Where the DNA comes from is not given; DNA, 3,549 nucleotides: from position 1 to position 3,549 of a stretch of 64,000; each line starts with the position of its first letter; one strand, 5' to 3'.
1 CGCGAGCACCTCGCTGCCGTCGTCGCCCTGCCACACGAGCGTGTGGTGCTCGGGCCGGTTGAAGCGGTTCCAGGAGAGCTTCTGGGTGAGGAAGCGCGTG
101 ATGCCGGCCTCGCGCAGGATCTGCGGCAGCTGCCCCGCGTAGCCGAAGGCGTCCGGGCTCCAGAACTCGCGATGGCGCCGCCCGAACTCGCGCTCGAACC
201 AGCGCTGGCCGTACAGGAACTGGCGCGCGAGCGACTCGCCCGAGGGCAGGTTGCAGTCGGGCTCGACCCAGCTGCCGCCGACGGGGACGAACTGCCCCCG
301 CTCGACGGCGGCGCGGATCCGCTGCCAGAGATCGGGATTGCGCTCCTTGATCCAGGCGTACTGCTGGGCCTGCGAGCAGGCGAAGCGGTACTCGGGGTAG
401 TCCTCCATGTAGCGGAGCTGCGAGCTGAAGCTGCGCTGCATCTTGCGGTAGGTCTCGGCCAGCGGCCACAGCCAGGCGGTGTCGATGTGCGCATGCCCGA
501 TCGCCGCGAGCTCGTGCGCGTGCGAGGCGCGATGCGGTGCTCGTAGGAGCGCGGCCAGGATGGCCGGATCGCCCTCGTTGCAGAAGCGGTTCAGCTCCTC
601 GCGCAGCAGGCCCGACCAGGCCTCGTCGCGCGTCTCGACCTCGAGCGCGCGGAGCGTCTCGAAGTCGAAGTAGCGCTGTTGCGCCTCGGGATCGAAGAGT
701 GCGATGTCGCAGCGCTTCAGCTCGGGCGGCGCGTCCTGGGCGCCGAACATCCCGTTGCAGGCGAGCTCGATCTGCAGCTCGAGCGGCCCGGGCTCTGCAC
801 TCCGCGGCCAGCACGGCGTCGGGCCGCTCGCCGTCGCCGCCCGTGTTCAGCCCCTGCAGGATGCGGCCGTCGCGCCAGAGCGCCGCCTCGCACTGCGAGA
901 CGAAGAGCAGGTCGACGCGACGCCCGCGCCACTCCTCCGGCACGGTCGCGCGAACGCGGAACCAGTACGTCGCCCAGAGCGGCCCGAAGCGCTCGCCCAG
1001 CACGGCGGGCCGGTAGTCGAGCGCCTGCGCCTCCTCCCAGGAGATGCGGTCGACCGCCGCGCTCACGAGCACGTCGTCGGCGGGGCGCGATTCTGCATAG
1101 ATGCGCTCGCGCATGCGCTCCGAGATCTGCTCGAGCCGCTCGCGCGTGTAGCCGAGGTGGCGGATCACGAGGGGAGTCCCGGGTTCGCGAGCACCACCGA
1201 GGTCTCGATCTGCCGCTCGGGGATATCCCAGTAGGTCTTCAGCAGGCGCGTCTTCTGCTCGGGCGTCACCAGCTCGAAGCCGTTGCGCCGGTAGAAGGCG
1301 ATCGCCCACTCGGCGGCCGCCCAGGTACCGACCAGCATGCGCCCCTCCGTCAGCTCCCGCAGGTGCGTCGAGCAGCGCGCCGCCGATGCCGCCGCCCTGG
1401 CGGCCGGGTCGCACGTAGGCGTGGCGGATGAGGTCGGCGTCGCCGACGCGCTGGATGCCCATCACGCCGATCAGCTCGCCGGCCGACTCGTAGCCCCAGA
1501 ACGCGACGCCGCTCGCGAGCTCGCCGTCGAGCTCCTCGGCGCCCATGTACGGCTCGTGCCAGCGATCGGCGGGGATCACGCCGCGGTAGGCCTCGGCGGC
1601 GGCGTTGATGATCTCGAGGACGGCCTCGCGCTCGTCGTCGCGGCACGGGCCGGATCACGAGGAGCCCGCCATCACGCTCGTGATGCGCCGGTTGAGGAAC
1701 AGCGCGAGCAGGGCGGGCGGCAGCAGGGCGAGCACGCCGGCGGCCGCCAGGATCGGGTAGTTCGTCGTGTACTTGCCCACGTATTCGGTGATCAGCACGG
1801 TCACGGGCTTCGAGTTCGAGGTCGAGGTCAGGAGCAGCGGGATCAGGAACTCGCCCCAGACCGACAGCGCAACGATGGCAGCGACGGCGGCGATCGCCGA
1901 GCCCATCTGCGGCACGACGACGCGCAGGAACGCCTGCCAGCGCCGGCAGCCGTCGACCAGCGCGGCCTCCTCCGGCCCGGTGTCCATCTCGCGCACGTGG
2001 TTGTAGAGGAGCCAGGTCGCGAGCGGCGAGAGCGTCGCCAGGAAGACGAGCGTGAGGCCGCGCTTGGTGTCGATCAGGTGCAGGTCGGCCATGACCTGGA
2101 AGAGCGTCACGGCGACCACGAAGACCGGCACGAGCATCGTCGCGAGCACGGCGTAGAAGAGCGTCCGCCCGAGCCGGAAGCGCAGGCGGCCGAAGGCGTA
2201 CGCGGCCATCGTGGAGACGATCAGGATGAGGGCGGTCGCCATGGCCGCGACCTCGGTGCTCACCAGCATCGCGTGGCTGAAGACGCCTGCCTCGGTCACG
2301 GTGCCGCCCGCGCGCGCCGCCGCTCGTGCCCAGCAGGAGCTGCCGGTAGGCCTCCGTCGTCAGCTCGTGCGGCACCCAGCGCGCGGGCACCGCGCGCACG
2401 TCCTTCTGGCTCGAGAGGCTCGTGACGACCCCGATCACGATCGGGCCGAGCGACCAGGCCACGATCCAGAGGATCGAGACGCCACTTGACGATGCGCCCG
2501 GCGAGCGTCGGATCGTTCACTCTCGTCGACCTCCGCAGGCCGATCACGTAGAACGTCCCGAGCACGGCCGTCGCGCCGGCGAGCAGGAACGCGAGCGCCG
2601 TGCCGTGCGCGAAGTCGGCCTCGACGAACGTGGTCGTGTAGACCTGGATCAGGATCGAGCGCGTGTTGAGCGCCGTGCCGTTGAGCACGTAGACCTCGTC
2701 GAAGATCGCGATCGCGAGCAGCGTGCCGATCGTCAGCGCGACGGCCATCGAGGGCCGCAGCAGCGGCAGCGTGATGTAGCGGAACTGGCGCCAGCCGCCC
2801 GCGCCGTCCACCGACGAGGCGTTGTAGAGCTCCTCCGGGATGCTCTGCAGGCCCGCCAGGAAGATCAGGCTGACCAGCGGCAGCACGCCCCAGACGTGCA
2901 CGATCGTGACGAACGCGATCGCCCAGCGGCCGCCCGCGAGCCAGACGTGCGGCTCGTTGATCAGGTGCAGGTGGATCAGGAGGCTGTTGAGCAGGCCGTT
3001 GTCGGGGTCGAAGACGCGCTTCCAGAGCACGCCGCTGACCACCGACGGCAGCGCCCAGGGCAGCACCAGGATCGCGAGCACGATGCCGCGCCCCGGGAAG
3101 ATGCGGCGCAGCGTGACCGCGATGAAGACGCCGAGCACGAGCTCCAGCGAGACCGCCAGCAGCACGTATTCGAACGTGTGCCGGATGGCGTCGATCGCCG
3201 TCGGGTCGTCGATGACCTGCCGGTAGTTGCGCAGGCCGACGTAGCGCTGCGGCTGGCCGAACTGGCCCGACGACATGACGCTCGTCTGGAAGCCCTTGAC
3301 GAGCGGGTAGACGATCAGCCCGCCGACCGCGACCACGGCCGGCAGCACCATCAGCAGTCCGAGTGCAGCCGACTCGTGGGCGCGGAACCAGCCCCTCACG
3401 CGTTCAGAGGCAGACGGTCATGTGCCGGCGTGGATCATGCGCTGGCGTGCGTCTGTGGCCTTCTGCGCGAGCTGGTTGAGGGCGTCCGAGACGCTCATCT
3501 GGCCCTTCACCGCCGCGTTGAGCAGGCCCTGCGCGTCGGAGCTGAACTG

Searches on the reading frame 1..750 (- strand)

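Call 51: search_protein_families(library=pfam, proteins=[window:1-750:-])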
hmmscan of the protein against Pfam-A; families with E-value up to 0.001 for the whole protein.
window:1-750:- (250 aa): 2 families
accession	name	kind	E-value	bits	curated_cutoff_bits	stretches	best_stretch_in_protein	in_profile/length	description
PF01074.27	Glyco_hydro_38N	-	6.3e-72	242.6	25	1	82-249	3-171/270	Glycosyl hydrolases family 38 N-terminal domain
PF03065.20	Glyco_hydro_57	-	0.00085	19.1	21.2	1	98-225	45-174/291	Glycosyl hydrolase family 57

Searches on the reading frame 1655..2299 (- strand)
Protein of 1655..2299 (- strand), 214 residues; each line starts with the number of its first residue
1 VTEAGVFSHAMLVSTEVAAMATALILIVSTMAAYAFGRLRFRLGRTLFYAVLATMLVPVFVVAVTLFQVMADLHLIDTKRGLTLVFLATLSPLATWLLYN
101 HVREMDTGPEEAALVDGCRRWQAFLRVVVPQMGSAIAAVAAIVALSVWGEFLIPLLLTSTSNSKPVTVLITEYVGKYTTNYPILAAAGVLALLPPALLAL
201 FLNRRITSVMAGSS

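Call 51: search_protein_families(library=pfam, proteins=[window:1655-2299:-])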
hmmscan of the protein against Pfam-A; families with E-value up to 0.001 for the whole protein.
window:1655-2299:- (214 aa): 1 family
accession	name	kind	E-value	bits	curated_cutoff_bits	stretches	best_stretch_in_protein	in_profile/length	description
PF00528.27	BPD_transp_1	-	1.1e-16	61.5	26.4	1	32-206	4-178/184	Binding-protein-dependent transport system inner membrane component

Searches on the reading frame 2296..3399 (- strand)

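Call 51: search_protein_families(library=pfam, proteins=[window:2296-3399:-])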
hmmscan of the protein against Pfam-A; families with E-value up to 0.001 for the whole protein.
window:2296-3399:- (367 aa): 1 family
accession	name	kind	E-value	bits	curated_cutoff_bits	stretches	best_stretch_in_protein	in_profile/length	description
PF00528.27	BPD_transp_1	-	1.2e-14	54.9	26.4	1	87-285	2-172/184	Binding-protein-dependent transport system inner membrane component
